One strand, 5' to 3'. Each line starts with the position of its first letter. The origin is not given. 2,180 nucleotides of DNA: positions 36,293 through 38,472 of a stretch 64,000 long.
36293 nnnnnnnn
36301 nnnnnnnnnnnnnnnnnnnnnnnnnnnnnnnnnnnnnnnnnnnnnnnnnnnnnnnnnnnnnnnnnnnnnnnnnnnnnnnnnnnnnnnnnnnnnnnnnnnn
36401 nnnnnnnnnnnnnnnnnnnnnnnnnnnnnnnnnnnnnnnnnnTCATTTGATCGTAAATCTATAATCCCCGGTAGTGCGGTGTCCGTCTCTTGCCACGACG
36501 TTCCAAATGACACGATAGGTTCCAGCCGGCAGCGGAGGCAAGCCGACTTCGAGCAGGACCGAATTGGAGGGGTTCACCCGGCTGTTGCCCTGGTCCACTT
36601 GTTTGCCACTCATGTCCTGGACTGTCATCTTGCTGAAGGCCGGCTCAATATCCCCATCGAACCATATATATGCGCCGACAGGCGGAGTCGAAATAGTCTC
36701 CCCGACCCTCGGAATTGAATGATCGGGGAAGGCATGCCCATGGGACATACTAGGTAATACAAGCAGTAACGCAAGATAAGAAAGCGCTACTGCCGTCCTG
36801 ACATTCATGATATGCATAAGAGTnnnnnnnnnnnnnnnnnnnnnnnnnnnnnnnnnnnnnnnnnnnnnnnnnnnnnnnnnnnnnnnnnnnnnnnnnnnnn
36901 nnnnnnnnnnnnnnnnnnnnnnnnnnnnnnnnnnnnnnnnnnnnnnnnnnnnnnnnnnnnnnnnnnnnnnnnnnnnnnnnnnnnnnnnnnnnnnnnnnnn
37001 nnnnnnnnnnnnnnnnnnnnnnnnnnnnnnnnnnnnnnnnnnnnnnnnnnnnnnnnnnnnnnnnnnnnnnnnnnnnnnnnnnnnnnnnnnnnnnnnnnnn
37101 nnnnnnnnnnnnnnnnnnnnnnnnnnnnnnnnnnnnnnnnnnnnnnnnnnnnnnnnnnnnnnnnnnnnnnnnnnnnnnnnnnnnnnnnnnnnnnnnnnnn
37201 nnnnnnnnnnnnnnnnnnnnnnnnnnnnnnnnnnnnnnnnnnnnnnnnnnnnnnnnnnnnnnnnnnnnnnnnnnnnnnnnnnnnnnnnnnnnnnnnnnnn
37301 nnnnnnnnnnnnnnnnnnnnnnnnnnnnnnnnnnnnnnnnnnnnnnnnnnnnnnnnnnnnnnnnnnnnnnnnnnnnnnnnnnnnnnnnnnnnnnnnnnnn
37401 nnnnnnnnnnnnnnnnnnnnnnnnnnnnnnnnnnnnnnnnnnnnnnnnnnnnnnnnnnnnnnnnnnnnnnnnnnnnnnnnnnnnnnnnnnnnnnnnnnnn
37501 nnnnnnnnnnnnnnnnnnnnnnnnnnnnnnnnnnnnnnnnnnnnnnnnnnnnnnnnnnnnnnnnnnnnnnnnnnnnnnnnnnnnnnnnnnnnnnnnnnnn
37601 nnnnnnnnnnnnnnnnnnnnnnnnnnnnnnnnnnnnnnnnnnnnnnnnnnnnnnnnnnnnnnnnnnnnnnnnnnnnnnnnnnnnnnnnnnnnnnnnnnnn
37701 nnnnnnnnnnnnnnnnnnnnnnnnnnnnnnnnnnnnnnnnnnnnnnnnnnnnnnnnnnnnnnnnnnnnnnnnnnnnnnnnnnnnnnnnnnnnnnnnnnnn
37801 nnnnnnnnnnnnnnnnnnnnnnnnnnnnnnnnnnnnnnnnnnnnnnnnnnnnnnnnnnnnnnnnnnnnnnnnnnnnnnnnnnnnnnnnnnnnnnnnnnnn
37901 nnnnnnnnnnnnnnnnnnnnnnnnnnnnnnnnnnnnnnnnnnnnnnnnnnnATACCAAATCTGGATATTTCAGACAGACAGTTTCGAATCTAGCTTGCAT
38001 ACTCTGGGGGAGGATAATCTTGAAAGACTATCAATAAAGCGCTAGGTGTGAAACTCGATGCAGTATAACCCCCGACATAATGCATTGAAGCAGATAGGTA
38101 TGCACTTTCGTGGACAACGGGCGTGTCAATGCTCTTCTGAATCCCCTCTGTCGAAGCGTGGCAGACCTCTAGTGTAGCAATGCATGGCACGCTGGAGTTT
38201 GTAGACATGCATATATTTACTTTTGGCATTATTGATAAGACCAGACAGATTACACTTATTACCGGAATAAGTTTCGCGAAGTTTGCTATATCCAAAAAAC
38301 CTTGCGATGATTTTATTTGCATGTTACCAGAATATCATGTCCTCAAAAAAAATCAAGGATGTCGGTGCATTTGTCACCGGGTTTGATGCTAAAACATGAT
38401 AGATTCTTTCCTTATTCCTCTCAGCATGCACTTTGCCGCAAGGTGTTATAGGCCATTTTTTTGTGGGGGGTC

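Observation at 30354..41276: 11-kb single-strand periplasmic copper-handling cluster lacking the usual efflux and oxidase components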

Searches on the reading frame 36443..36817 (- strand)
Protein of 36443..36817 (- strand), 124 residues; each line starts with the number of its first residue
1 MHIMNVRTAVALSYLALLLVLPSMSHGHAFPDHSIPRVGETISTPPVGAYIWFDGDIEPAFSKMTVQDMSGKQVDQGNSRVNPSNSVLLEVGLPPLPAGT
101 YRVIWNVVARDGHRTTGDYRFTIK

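Call 3: search_protein_families(library=pfam, proteins=[window:36443-36817:-], max_evalue=0.01)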
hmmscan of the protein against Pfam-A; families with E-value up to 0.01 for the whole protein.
window:36443-36817:- (124 aa): 1 family
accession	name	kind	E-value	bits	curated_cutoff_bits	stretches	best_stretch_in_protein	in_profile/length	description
PF04234.18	CopC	-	3.8e-17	63.5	23.3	1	28-123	1-92/92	CopC domain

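Call 9: search_protein_families(library=ncbifam, proteins=[window:36443-36817:-], max_evalue=0.01)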
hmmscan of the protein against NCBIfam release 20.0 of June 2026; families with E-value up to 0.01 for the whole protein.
window:36443-36817:- (124 aa): 2 families
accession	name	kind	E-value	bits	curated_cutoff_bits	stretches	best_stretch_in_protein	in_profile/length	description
NF033814.1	copper_CopC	equivalog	6.3e-16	58.7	95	1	21-124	4-107/107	copper homeostasis periplasmic binding protein CopC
NF007636.0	PRK10301.1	equivalog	2.1e-13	50.2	129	1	7-124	7-124/124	CopC domain-containing protein YobA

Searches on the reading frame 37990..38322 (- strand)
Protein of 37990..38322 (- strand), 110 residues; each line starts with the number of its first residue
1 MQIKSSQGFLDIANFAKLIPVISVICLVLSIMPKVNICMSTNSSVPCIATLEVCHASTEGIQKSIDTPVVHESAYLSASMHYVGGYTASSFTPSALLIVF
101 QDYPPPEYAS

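Call 3: search_protein_families(library=pfam, proteins=[window:37990-38322:-], max_evalue=0.01)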
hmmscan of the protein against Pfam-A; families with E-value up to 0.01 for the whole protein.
window:37990-38322:- (110 aa): 0 families

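Call 9: search_protein_families(library=ncbifam, proteins=[window:37990-38322:-], max_evalue=0.01)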
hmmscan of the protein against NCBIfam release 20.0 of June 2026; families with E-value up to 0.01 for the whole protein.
window:37990-38322:- (110 aa): 0 families

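Call 53: search_protein_representatives(alignment_id=A2)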
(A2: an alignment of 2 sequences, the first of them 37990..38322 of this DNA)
Query: 2 sequences, 110 profile positions. Proteins with E-value up to 0.001 (for the whole library): 17; up to 1e-10: 2; up to 1e-30: 1. The best 17 are listed.
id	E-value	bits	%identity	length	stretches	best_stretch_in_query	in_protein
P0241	3.8e-32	126.7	-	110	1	1-108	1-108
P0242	4.5e-22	94.3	-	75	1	1-58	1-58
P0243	1.9e-09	53.6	-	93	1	17-108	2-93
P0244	7.8e-09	51.6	-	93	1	17-108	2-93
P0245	2.5e-08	50.0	-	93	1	17-107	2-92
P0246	2.0e-07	47.1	-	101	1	11-106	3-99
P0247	1.3e-06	44.5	-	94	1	17-106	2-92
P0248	2.2e-06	43.7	-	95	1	18-107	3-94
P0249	1.7e-05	40.9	-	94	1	17-106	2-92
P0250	3.8e-05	39.8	-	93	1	17-107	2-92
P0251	2.2e-04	37.3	-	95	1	17-106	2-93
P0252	2.5e-04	37.1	-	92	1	19-107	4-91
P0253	3.3e-04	36.8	-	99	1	10-107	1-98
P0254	4.4e-04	36.3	-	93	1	22-106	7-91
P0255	4.8e-04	36.2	-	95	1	22-107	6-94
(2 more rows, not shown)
